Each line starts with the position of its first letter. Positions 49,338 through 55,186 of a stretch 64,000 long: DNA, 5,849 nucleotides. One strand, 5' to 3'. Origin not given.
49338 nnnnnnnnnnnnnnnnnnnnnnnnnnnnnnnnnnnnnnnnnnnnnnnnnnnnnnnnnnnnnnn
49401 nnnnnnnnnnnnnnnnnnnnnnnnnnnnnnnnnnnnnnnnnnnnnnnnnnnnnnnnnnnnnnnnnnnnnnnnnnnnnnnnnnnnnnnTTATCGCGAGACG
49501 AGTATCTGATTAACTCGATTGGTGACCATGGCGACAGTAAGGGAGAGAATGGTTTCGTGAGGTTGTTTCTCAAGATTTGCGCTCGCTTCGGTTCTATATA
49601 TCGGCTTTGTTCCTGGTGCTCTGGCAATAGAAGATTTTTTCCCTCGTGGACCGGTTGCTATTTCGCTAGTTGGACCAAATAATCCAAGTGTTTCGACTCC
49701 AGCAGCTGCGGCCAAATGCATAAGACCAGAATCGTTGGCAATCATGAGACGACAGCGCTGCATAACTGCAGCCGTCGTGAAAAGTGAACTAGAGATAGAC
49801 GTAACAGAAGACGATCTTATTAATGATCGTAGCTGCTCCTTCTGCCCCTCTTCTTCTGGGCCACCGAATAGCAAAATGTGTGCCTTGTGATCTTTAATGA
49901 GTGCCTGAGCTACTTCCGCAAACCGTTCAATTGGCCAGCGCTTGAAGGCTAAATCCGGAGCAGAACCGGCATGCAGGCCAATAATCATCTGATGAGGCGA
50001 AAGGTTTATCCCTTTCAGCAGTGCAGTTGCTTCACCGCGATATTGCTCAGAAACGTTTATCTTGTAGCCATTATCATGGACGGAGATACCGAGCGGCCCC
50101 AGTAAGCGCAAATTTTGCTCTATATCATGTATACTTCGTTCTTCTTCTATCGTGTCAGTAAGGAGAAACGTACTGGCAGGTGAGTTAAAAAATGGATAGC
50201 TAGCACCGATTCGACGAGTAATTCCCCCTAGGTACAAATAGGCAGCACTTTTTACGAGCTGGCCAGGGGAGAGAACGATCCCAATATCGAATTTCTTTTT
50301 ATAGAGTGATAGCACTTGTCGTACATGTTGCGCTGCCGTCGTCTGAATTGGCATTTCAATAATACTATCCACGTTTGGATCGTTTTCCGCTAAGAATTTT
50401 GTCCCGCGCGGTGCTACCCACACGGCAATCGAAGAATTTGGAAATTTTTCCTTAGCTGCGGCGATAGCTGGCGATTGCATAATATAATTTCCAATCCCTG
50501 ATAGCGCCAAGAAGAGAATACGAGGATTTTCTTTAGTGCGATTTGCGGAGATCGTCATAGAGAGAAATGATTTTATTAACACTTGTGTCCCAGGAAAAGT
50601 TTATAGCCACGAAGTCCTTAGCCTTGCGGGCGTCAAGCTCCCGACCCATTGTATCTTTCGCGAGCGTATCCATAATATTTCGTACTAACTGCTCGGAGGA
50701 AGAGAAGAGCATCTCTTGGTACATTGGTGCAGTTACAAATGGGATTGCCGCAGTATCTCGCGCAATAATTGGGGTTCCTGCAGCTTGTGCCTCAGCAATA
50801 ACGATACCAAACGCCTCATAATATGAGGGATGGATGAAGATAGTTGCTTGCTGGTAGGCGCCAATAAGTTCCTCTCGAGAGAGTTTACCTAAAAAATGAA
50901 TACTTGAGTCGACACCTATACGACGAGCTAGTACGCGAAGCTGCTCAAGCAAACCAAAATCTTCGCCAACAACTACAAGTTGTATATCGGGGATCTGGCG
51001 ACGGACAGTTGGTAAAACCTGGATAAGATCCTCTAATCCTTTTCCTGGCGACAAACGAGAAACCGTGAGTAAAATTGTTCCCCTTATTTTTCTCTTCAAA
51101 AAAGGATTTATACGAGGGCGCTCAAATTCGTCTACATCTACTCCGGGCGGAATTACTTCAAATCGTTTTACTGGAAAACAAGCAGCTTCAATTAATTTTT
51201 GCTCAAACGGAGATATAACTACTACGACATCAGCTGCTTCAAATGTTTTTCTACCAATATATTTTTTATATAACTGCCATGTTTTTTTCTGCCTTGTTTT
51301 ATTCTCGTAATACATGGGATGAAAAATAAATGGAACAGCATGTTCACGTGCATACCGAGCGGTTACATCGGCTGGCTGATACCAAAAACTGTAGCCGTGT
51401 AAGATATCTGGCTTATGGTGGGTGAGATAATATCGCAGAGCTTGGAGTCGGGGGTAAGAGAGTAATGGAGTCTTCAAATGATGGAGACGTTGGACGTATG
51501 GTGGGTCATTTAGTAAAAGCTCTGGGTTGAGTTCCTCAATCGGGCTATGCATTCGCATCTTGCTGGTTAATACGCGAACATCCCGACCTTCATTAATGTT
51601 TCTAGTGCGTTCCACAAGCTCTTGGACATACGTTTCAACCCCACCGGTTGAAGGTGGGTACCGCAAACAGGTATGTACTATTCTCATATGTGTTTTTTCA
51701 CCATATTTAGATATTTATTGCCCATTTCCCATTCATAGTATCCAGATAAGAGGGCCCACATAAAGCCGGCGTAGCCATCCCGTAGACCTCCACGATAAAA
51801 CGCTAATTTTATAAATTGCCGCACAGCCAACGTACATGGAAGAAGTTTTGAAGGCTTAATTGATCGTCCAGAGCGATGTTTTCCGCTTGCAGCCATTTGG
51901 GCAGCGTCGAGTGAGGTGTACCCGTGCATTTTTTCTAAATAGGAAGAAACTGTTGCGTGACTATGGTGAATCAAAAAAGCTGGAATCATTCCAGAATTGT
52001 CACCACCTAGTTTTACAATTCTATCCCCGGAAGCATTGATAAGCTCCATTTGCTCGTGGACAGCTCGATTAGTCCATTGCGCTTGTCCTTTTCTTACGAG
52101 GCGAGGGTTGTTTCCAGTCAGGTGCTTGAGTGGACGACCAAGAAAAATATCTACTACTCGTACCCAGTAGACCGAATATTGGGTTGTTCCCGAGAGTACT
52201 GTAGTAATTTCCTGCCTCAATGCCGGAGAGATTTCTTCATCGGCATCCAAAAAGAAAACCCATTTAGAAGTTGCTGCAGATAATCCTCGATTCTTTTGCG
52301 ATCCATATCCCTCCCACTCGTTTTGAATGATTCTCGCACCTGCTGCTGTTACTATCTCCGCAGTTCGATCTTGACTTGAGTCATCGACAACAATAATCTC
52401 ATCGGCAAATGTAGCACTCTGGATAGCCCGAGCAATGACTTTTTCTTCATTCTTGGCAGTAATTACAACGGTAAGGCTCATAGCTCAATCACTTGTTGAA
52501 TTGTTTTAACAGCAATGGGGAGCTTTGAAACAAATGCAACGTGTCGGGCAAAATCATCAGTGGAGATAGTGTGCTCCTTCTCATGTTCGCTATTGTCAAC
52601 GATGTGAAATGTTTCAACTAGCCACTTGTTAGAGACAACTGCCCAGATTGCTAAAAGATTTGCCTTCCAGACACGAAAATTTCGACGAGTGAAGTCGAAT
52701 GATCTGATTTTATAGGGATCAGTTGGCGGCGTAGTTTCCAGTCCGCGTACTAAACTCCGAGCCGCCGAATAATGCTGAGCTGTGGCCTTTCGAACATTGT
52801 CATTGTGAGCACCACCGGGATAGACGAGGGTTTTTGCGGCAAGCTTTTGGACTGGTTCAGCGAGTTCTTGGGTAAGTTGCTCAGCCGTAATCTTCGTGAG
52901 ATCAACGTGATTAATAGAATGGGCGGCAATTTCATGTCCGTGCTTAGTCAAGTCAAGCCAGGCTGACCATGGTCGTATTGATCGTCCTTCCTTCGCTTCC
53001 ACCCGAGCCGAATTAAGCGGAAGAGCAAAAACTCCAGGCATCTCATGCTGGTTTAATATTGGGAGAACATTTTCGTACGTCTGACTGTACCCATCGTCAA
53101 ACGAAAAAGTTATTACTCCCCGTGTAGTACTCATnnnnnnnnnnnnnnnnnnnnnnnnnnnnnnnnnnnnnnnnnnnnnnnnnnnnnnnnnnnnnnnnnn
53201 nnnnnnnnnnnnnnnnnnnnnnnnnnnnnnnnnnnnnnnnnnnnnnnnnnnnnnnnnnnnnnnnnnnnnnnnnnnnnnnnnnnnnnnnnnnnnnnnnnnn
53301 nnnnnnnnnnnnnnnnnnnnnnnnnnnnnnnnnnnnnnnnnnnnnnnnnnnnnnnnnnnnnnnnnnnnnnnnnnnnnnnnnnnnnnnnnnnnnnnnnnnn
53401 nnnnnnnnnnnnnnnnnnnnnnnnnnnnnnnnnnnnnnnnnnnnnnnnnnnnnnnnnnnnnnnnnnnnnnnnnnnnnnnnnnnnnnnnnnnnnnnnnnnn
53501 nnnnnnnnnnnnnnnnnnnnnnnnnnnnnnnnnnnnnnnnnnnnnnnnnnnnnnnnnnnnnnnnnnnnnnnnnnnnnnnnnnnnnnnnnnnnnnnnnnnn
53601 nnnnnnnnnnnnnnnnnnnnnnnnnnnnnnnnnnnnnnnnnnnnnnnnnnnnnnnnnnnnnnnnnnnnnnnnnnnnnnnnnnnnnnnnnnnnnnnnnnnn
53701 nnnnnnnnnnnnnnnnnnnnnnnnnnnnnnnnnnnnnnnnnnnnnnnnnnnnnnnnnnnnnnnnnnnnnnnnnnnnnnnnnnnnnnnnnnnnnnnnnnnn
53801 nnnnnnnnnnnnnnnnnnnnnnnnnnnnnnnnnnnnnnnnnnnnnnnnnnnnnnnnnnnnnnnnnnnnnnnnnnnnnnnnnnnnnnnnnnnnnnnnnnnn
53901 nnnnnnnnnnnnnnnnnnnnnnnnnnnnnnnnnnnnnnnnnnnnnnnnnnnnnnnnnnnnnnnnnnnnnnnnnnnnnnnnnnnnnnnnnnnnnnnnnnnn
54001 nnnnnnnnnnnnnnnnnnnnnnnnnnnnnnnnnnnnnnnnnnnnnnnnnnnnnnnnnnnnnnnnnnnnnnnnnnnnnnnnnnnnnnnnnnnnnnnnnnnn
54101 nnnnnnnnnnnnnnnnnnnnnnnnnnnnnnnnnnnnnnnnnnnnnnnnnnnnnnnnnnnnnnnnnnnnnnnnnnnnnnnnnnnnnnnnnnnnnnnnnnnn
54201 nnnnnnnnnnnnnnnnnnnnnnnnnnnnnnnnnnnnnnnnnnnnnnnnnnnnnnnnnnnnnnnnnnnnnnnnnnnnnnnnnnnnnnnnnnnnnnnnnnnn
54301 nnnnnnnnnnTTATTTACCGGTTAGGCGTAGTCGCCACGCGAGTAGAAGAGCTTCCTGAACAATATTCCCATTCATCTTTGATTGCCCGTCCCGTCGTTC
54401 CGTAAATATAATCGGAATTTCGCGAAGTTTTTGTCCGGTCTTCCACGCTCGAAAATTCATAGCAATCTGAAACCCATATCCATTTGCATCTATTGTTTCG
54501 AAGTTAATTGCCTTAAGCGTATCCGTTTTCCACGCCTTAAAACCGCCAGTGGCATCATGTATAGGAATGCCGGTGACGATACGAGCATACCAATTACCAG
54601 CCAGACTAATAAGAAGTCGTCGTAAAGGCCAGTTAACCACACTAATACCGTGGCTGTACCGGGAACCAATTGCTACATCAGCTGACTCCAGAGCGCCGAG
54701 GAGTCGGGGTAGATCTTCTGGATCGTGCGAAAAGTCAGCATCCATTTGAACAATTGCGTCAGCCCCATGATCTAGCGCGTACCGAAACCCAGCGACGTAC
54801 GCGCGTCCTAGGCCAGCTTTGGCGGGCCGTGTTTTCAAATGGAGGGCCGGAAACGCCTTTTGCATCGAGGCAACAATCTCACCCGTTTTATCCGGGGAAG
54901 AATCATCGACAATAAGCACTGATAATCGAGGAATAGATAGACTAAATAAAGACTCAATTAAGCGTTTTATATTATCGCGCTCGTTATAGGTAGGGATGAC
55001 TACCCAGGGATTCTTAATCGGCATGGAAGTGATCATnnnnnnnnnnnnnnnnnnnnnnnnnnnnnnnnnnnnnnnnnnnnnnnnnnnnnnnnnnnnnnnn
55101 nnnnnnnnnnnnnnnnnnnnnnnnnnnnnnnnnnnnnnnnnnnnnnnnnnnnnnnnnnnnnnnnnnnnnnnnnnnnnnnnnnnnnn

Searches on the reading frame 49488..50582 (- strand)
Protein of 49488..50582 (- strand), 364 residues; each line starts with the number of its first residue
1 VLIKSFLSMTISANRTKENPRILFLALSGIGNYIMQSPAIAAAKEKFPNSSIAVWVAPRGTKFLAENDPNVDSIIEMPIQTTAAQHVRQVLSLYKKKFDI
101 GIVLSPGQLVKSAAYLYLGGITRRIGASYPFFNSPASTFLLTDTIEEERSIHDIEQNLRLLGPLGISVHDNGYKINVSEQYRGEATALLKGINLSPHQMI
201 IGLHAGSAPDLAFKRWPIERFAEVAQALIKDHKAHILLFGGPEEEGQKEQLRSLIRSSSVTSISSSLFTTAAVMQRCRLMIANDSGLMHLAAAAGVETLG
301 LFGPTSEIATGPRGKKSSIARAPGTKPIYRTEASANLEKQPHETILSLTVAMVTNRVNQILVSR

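Call 59: search_protein_families(library=pfam, proteins=[window:49488-50582:-], max_evalue=0.001)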
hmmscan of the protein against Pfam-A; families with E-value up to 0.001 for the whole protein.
window:49488-50582:- (364 aa): 1 family
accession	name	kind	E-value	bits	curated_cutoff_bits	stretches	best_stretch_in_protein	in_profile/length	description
PF01075.23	Glyco_transf_9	-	4.3e-30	105.3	22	1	92-322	7-229/247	Glycosyltransferase family 9 (heptosyltransferase)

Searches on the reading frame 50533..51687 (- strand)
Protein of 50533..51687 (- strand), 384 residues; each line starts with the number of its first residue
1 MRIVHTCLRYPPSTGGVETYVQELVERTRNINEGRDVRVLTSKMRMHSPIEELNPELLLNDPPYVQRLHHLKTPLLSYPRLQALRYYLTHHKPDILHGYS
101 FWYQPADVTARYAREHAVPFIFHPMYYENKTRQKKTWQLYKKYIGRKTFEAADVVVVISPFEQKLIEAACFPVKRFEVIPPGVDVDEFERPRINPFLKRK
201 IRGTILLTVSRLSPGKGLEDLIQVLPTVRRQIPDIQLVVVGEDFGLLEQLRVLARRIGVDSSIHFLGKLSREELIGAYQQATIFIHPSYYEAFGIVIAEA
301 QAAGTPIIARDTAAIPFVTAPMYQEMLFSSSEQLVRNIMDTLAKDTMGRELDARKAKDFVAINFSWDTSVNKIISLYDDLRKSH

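Call 59: search_protein_families(library=pfam, proteins=[window:50533-51687:-], max_evalue=0.001)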
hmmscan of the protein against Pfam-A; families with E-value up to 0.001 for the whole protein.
window:50533-51687:- (384 aa): 6 families
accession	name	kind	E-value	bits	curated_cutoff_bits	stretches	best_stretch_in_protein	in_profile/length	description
PF00534.26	Glycos_transf_1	-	1.6e-29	103.1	26.4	1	202-347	14-161/172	Glycosyl transferases group 1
PF13692.12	Glyco_trans_1_4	-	6.4e-25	88.5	27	1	205-342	3-140/142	Glycosyl transferases group 1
PF13439.12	Glyco_transf_4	-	1.5e-18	67.8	28.5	1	15-186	2-169/170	Glycosyltransferase Family 4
PF13579.12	Glyco_trans_4_4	-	3e-16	60.6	29.7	1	15-182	1-158/158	Glycosyl transferase 4-like domain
PF20706.3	GT4-conflict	-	1.3e-11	44.6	26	1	11-311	8-312/385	Family 4 Glycosyltransferase in conflict systems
PF13524.12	Glyco_trans_1_2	-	4.2e-06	27.2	25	1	227-374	8-143/144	Glycosyl transferase-like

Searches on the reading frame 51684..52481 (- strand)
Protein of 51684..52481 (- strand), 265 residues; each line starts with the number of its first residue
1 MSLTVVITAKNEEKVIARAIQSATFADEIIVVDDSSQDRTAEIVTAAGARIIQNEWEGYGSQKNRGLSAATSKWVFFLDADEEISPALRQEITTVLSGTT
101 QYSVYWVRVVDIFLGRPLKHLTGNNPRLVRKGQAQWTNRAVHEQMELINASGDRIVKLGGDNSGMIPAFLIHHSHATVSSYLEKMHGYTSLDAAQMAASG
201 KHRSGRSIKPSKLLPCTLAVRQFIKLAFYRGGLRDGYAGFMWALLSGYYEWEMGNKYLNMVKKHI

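Call 59: search_protein_families(library=pfam, proteins=[window:51684-52481:-], max_evalue=0.001)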
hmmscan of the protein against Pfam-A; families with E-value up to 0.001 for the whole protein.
window:51684-52481:- (265 aa): 4 families
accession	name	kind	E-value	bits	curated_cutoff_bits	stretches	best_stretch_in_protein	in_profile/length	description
PF00535.33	Glycos_transf_2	-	2.2e-23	83.4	23.3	1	4-129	1-137/168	Glycosyl transferase family 2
PF10111.15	Glyco_tranf_2_2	-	1.4e-06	28.5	27.3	1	4-87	1-97/276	Glycosyltransferase like family 2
PF13641.12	Glyco_tranf_2_3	-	5.8e-06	26.9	27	1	3-101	3-115/230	Glycosyltransferase like family 2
PF13704.12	Glyco_tranf_2_4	-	6.7e-06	27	27.5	1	10-82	1-82/98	Glycosyl transferase family 2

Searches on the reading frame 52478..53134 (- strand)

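Call 59: search_protein_families(library=pfam, proteins=[window:52478-53134:-], max_evalue=0.001)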
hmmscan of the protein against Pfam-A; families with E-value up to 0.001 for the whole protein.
window:52478-53134:- (218 aa): 1 family
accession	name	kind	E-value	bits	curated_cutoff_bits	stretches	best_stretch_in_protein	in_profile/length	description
PF01522.26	Polysacc_deac_1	-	8.5e-19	68.2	23.1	1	3-121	4-119/124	Polysaccharide deacetylase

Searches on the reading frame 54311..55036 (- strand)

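Call 59: search_protein_families(library=pfam, proteins=[window:54311-55036:-], max_evalue=0.001)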
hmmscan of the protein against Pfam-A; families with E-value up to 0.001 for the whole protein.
window:54311-55036:- (241 aa): 2 families
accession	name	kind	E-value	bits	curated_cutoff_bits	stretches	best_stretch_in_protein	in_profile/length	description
PF00535.33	Glycos_transf_2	-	5.1e-30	105.1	23.3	1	12-170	2-160/168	Glycosyl transferase family 2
PF13641.12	Glyco_tranf_2_3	-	2.5e-05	24.8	27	1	12-123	5-118/230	Glycosyltransferase like family 2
